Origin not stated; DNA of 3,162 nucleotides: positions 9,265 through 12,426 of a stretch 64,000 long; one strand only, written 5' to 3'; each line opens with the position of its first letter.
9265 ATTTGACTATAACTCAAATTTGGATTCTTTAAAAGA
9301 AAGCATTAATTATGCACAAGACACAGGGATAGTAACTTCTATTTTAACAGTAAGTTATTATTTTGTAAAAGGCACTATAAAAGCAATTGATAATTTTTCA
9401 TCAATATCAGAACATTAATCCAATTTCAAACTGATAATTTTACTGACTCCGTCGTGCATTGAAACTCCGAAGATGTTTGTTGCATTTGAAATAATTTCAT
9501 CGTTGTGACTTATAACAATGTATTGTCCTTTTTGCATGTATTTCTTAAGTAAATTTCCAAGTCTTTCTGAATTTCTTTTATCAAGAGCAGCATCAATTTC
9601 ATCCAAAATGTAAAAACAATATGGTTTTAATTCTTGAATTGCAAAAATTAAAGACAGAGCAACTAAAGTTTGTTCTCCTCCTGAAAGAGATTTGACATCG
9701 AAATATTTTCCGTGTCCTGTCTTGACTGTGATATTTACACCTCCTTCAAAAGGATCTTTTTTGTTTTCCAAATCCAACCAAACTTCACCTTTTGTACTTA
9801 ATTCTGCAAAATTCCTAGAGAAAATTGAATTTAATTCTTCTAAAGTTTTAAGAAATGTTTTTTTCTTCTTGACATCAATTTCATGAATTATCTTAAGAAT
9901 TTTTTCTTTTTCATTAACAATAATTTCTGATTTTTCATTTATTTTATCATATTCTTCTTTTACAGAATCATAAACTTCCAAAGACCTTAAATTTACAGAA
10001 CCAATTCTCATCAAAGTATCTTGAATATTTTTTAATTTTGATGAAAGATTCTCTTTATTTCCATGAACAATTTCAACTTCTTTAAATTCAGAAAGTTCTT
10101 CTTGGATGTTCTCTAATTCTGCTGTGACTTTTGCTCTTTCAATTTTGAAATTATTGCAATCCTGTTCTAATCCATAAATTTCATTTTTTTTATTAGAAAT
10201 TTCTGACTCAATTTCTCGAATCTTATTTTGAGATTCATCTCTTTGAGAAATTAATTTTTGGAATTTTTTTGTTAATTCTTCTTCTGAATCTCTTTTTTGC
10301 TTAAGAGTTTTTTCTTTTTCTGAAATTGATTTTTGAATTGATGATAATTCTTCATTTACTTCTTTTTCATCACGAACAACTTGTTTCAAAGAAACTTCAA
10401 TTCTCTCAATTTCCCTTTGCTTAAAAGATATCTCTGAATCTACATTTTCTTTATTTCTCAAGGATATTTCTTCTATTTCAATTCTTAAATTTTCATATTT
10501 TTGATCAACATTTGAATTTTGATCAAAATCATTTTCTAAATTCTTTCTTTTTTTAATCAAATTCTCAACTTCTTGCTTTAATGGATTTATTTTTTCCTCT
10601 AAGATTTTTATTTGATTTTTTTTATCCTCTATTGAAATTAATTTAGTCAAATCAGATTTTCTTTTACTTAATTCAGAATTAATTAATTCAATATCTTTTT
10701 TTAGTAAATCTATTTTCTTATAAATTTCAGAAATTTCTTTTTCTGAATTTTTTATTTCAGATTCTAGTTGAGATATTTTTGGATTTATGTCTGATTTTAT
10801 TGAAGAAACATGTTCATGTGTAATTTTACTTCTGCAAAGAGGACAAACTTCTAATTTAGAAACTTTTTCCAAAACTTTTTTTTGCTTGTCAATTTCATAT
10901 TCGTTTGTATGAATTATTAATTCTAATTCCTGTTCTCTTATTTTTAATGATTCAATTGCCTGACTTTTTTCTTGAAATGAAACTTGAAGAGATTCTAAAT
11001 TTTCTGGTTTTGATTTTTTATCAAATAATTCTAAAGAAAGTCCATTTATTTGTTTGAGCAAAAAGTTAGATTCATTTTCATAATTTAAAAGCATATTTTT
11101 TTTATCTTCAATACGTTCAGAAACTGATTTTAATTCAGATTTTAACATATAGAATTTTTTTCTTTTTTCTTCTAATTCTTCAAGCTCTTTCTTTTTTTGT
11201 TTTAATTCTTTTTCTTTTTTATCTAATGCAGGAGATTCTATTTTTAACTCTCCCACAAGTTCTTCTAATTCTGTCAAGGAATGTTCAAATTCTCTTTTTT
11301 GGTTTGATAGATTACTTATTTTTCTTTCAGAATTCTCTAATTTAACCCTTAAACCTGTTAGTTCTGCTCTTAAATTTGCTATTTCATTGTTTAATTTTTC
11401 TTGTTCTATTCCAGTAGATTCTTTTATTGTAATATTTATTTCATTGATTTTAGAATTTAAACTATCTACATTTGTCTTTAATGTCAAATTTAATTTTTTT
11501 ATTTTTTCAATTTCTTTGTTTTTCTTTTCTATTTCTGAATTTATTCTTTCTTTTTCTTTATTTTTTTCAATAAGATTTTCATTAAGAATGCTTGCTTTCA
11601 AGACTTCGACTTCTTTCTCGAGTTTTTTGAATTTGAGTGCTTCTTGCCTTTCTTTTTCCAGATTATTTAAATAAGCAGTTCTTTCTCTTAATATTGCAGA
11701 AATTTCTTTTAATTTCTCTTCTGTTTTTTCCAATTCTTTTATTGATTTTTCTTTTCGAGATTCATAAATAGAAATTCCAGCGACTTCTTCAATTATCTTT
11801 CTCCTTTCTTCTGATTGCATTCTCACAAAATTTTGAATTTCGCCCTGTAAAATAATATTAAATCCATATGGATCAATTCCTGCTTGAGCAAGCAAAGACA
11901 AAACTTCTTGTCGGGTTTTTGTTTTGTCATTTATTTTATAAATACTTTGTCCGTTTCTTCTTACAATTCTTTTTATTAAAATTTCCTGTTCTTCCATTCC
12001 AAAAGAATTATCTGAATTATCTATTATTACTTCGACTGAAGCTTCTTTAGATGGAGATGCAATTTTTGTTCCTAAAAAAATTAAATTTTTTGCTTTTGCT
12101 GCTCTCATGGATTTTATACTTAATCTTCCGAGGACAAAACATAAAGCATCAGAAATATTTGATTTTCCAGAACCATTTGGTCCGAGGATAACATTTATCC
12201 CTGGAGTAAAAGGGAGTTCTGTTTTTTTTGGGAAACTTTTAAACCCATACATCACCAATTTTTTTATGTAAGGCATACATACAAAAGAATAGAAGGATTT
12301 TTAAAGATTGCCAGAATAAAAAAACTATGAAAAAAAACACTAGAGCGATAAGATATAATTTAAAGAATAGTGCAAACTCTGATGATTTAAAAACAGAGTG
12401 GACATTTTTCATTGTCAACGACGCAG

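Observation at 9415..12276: SMC-type head domains combined with a Rad50-like CxxC hook at the exact coiled-coil midpoint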

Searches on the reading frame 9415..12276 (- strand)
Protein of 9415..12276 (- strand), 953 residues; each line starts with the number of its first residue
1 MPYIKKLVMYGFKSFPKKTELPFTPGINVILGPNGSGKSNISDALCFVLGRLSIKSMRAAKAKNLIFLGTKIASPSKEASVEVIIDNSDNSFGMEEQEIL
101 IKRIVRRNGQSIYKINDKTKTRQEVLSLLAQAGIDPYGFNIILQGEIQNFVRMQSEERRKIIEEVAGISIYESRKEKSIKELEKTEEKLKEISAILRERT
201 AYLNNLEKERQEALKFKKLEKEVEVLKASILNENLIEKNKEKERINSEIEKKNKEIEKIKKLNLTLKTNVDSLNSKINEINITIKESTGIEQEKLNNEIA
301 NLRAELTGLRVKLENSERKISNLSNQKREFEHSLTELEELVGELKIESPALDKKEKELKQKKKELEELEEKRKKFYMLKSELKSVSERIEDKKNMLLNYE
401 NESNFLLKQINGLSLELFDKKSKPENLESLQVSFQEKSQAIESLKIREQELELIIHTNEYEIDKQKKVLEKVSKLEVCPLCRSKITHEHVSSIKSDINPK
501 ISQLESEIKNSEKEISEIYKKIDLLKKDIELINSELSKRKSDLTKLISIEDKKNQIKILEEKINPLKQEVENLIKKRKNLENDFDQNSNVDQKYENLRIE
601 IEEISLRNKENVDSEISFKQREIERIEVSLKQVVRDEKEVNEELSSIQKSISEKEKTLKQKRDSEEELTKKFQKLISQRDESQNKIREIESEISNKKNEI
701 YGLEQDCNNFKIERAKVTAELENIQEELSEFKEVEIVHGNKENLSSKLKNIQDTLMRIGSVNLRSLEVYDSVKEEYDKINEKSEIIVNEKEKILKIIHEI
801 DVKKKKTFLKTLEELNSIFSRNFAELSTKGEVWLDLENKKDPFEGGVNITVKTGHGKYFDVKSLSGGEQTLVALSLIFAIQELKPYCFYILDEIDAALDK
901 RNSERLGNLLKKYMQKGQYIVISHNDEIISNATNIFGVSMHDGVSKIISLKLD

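Call 3: search_protein_families(library=pfam, proteins=[window:9415-12276:-], max_evalue=1)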
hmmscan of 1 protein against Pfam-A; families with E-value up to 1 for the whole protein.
window:9415-12276:- (953 aa): 7 families
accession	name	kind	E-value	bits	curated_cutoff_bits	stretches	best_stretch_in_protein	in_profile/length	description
PF02463.25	SMC_N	-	1.3e-45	156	40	1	3-945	1-219/220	RecF/RecN/SMC N terminal domain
PF13476.12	AAA_23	-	8.7e-17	62.9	27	1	6-257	1-201/201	AAA domain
PF13304.12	AAA_21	-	5.8e-08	33.6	27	2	27-90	1-83/304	AAA domain, putative AbiEii toxin, Type IV TA system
PF13555.12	AAA_29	-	0.00022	21.4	27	1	7-49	4-46/61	P-loop containing region of AAA domain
PF13558.12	SbcC_Walker_B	-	0.22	12.2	27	1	858-911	27-89/90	SbcC/RAD50-like, Walker B motif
PF24921.1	RING_XB3-XBAT31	-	0.26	11.8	50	1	467-486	37-56/57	E3 ubiquitin-protein ligase XB3/XBAT31 RING finger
PF12834.13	Phage_int_SAM_2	-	0.62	11.1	22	0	256-304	33-80/91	Phage integrase, N-terminal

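Call 4: search_protein_families(library=ncbifam, proteins=[window:9415-12276:-], max_evalue=1)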
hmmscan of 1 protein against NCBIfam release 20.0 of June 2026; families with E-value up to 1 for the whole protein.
window:9415-12276:- (953 aa): 37 families (the best 25 are shown)
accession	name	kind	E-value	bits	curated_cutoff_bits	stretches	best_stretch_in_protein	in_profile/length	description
TIGR02169.1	SMC_prok_A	equivalog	3.7e-165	551.5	729.4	2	3-472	1-479/1165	chromosome segregation protein SMC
TIGR02168.1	SMC_prok_B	equivalog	4.1e-158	528.3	567.35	2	3-471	1-481/1181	chromosome segregation protein SMC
NF045487.1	ASRP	equivalog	1.3e-43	149.5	300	3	637-923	312-589/593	archaea-specific SMC-related protein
NF003034.1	PRK03918.1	equivalog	2.3e-31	108.6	700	3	4-607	3-571/878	DNA double-strand break repair ATPase Rad50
NF041034.1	Rad50_Sulf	equivalog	1.1e-30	106.3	1000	1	4-947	3-866/872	DNA double-strand break repair ATPase Rad50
NF002572.0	PRK02224.1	equivalog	9.4e-25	87.1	1087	3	4-572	3-548/888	DNA double-strand break repair ATPase Rad50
NF002244.0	PRK01156.1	equivalog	8.9e-23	80.3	847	2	4-731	3-714/895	DNA double-strand break repair ATPase Rad50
NF045780.1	TrlF_fam_ATP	equivalog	2.3e-18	66.3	350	2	4-457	295-750/944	TrlF family AAA-like ATPase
NF041035.1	Rad50_Halo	equivalog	5.8e-17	61.3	1000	4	744-938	669-866/883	DNA double-strand break repair ATPase Rad50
NF053563.1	Rkd4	equivalog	1.5e-15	56.5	860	4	4-92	3-85/747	arcadin-4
TIGR00634.1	recN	equivalog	1.1e-14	54.3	407.85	2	19-373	16-363/563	DNA repair protein RecN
TIGR00611.2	recf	equivalog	4.7e-10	39.1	172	2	4-120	1-102/339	DNA replication/repair protein RecF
TIGR00618.1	sbcc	subfamily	1.2e-09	36.8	478.5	2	5-603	4-635/1043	exonuclease subunit SbcC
TIGR04523.1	Mplasa_alph_rch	subfamily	2.8e-07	28.9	270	2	168-652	168-655/745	helix-rich protein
NF010068.0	PRK13548.1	equivalog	3.2e-07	29.7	261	2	861-922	135-198/261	heme ABC transporter ATP-binding protein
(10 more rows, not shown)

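Call 5: search_solved_structures(query=window:9415-12276:-, max_evalue=0.01, show_alignments=2)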
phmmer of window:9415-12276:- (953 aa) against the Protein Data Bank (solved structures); distinct sequences matched with E-value up to 0.01: 75 (the best 60 are shown).
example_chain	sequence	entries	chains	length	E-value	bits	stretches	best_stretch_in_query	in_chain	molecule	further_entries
5xei_A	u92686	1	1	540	6.2e-106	358.7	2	1-309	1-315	Chromosome partition protein Smc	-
5xns_A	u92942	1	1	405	1.2e-95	324.8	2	1-198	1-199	Chromosome partition protein Smc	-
4i99_A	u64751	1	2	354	9e-87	295.4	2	1-183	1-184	Chromosome partition protein Smc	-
3zgx_A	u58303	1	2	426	2.6e-70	240.9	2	3-207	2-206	CHROMOSOME PARTITION PROTEIN SMC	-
5xg3_A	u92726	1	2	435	3.1e-70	240.6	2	3-207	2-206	Chromosome partition protein Smc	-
5h68_A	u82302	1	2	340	1.7e-61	211.7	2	3-168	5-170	Chromosome partition protein Smc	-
9f5w_A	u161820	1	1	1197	4.3e-55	190.6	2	3-488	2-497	Structural maintenance of chromosomes protein 2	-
6qj1_A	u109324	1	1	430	5.9e-54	186.8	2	4-217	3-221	Structural maintenance of chromosomes protein,Structural maintenance of chromosomes protei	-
6qj0_A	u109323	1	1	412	1.3e-53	185.6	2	4-212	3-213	Structural maintenance of chromosomes protein,Structural maintenance of chromosomes protei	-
1xew_X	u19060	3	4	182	1.5e-49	172.3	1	1-181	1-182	SMC protein | Chromosome segregation protein smc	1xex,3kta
6yvu_A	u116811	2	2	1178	2.9e-48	168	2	4-384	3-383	Structural maintenance of chromosomes protein 2,Structural maintenance of chromosomes prot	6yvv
6yvd_C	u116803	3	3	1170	4.1e-48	167.5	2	4-384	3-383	Structural maintenance of chromosomes protein 2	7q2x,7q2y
7qen_A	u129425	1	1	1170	8.5e-48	166.4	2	4-384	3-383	Structural maintenance of chromosomes protein 2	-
8roh_A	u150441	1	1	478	6.3e-47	163.6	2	3-221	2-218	Structural maintenance of chromosomes protein 3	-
8roj_A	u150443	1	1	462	1.4e-45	159.2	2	3-213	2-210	Structural maintenance of chromosomes protein 3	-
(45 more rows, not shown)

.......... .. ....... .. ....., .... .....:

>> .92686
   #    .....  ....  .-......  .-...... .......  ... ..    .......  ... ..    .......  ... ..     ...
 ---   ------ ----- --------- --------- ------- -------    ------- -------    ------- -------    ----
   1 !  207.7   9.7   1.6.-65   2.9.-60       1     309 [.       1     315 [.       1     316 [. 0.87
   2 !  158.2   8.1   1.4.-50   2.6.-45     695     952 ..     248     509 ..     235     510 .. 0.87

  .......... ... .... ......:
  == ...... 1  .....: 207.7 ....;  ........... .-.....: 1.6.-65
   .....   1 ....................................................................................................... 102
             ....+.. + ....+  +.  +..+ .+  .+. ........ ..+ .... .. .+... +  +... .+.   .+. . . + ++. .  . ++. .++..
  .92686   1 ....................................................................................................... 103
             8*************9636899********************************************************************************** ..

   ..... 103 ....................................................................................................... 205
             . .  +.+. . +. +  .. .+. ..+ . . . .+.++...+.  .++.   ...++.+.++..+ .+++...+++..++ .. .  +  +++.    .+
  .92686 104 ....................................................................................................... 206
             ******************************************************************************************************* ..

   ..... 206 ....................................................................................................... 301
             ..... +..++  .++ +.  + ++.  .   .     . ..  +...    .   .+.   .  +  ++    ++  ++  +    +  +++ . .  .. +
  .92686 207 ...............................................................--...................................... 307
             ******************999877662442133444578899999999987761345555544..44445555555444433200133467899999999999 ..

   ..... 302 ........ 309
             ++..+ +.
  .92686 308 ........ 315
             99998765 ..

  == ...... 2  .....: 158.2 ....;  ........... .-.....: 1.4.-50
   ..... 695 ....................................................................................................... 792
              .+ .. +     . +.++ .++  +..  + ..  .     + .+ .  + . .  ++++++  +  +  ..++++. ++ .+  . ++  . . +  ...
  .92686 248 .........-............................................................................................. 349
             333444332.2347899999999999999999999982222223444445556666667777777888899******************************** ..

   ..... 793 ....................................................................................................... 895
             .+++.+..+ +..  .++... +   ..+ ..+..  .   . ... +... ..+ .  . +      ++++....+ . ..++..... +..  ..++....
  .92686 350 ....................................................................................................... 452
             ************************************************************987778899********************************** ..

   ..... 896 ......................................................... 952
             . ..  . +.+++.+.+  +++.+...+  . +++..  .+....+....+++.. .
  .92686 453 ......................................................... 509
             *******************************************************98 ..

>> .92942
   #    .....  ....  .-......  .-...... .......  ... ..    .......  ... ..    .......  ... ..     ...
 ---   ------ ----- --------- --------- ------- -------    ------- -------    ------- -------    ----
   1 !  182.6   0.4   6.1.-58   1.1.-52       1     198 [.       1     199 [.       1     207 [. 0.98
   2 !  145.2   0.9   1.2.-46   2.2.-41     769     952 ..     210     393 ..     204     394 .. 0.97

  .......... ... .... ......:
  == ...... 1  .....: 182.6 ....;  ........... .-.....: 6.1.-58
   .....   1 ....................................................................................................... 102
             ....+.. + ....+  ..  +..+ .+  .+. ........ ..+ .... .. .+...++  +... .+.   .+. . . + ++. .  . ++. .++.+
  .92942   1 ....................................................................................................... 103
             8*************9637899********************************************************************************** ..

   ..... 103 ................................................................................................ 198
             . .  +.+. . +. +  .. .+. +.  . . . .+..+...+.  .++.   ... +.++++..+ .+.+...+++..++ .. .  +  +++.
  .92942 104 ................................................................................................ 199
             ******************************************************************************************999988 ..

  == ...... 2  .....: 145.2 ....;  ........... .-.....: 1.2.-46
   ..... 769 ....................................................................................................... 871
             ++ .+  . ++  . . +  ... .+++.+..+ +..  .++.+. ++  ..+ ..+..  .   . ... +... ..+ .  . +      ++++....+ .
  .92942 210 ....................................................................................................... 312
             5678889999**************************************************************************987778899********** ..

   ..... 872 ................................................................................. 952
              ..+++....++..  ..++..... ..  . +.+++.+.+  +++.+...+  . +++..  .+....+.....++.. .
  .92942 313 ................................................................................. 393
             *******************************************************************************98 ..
